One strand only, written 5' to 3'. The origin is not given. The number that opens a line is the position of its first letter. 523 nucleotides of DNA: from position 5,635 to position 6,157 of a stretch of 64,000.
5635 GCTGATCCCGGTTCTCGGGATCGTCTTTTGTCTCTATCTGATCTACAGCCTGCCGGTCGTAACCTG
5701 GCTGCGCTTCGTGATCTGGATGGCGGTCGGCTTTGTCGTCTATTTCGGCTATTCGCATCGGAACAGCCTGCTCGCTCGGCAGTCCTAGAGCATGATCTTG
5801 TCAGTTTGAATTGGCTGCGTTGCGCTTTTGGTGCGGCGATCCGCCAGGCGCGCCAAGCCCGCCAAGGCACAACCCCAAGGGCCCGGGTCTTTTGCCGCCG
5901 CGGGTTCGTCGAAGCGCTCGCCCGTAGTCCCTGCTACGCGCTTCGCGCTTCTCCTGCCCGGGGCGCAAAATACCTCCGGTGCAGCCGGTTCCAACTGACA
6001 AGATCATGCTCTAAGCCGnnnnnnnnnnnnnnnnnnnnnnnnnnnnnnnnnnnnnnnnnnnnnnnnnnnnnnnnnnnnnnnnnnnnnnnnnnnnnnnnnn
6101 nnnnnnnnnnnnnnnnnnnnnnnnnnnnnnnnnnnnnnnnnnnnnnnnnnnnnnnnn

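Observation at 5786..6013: Undescribed-looking MITE family: four copies with 21-bp perfect TIRs, flanking TA, and a GC-rich palindromic core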

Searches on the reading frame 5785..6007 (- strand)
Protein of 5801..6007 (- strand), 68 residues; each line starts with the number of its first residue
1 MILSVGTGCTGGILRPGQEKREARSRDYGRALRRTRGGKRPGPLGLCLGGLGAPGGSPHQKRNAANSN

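Call 85: find_homologous_proteins(query=window:5804-6007:-, max_evalue=0.001)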
Query seq(68 aa) (68 aa): 4 proteins with E <= 0.001 among 6 candidates.
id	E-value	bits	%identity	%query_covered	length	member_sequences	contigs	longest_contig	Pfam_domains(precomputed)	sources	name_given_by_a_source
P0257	2.2e-11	62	81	62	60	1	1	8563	-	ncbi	ncbi:MAG: hypothetical protein WAN51_00600, partial [Alphaproteobacteria bacterium]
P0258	3.8e-8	51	62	74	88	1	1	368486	-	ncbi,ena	-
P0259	9.7e-7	47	60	74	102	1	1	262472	-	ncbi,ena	-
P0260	1.7e-4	40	58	74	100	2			-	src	-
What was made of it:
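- On MITE (non-autonomous DNA transposon): Only 4 related ORF clusters exist in 5.8 billion proteins (call 85).
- Tried and rejected: The search for the MITE-encoded ORF gave 4 clusters (call 85).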

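Call 86: find_encoding_contigs(protein=P0258, flank=10000, max_places=2)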
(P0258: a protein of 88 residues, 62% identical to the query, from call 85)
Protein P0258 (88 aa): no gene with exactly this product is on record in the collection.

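Call 87: find_encoding_contigs(protein=P0259, flank=10000, max_places=2)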
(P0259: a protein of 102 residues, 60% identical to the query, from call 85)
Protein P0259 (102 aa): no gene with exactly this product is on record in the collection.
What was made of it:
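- Tried and rejected: The two look-ups of their contigs failed (calls 86-87), so no extra copies were gained.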

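Call 95: search_protein_families(library=pfam, proteins=[window:5801-6007:-, window:5785-5994:-], max_evalue=0.1)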
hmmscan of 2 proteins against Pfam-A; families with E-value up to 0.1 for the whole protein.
window:5801-6007:- (68 aa): 0 families

window:5785-5994:- (69 aa): 0 families
